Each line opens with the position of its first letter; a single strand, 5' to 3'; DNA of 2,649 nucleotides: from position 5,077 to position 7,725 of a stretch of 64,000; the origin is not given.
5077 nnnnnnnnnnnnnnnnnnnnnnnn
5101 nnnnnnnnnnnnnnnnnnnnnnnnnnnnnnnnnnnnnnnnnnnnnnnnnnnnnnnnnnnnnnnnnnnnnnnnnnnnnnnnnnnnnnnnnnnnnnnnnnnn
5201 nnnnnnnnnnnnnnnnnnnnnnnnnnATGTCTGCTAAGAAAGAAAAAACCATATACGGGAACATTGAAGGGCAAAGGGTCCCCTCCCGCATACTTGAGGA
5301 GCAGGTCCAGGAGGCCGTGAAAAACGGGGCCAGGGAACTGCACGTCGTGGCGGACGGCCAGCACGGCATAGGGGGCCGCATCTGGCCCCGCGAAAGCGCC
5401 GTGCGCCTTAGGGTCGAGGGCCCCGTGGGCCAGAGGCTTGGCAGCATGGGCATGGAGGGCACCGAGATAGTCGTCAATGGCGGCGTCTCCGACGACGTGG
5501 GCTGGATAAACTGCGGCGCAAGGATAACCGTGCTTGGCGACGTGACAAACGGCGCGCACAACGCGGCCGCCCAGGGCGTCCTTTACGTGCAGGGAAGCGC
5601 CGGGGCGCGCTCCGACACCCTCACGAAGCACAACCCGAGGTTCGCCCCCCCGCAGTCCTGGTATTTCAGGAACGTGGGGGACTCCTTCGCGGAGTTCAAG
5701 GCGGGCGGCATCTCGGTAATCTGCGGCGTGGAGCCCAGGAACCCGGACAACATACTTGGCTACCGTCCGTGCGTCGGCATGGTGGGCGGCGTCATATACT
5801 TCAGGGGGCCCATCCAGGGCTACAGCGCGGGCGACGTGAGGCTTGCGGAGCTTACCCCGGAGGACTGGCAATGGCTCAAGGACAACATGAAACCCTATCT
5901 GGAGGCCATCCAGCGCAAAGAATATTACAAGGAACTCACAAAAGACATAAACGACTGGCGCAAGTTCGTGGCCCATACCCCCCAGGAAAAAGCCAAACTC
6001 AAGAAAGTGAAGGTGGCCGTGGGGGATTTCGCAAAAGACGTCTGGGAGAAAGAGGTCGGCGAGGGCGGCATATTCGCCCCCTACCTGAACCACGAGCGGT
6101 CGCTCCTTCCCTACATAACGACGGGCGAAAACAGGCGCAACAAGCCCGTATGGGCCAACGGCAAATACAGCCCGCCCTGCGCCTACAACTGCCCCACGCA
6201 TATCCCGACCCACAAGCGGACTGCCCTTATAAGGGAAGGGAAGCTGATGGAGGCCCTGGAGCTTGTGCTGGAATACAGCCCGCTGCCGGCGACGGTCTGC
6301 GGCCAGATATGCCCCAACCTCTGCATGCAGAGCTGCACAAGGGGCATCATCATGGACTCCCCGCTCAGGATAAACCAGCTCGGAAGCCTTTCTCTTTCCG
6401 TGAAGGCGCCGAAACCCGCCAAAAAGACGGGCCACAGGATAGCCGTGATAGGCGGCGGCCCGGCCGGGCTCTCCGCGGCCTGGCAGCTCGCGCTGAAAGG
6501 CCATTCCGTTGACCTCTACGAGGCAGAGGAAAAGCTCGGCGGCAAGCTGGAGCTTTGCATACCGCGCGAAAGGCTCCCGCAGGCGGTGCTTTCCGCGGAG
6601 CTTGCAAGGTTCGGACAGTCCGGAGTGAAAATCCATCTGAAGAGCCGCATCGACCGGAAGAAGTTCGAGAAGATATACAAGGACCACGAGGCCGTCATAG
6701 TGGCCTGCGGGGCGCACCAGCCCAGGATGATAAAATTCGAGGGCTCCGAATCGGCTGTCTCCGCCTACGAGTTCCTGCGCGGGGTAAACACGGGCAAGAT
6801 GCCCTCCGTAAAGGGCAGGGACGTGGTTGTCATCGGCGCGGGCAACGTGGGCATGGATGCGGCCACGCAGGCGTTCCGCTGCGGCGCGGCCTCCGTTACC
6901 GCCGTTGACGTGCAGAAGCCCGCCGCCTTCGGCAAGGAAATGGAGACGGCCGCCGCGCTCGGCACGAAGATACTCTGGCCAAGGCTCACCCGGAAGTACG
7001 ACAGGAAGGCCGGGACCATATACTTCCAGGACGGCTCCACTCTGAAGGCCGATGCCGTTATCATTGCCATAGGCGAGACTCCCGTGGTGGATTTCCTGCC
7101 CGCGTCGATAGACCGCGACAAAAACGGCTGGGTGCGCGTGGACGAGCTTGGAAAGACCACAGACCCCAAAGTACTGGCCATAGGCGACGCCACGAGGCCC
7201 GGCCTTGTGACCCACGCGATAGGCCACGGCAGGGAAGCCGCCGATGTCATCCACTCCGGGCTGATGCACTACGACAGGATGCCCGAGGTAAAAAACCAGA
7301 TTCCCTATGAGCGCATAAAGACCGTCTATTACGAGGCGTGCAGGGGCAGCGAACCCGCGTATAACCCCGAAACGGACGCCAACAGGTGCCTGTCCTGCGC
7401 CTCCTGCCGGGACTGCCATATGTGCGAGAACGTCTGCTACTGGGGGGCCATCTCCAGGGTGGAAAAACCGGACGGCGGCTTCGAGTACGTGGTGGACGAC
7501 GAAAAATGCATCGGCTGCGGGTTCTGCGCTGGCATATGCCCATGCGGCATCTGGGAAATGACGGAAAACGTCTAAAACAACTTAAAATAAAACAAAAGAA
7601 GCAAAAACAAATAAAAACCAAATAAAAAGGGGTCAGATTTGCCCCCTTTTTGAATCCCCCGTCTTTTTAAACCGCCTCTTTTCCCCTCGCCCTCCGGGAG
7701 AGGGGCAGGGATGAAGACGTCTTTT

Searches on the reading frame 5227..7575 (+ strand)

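Call 54: search_protein_families(library=pfam, proteins=[window:5227-7575:+], max_evalue=0.001)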
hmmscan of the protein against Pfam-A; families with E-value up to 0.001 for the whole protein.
window:5227-7575:+ (782 aa): 20 families
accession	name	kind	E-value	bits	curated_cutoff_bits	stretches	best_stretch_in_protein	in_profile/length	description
PF07992.20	Pyr_redox_2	-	1.4e-33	117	26.1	1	404-668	2-291/291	Pyridine nucleotide-disulphide oxidoreductase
PF13738.12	Pyr_redox_3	-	1.8e-14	54.1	30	1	488-645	126-296/305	Pyridine nucleotide-disulphide oxidoreductase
PF01266.30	DAO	-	2.7e-11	44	27.9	1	404-438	1-35/353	FAD dependent oxidoreductase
PF14691.11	Fer4_20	-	3e-10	40.3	25.8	1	315-385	29-100/113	Dihydroprymidine dehydrogenase domain II, 4Fe-4S cluster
PF01262.27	AlaDh_PNT_C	-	1.4e-09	38.2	23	1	517-565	15-62/214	Alanine dehydrogenase/PNT, C-terminal domain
PF01593.30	Amino_oxidase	-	1.4e-09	38.2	19.8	1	413-441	2-30/443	Flavin containing amine oxidoreductase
PF01134.28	GIDA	-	2.9e-09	36.9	22.1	1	405-448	2-44/391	Glucose inhibited division protein A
PF03486.20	HI0933_like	-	3.2e-09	37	50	1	404-442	2-40/244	HI0933-like protein Rossmann domain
PF12838.12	Fer4_7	-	6.4e-09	36.6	27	1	726-775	1-52/52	4Fe-4S dicluster domain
PF13450.12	NAD_binding_8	-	8.7e-09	36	21.9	1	407-440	1-34/68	NAD(P)-binding Rossmann-like domain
PF12831.13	FAD_oxidored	-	9.1e-08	32.2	27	1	405-441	2-38/416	FAD dependent oxidoreductase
PF00890.30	FAD_binding_2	-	1.3e-07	31.6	20.4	1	405-441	2-38/414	FAD binding domain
PF01493.24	GXGXG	-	7.6e-07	29.3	32.5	1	57-193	30-163/190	GXGXG motif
PF00070.33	Pyr_redox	-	6.5e-06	27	22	0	533-573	2-43/82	Pyridine nucleotide-disulphide oxidoreductase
PF13241.12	NAD_binding_7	-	1e-05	26.5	22.1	0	527-618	4-72/104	Putative NAD(P)-binding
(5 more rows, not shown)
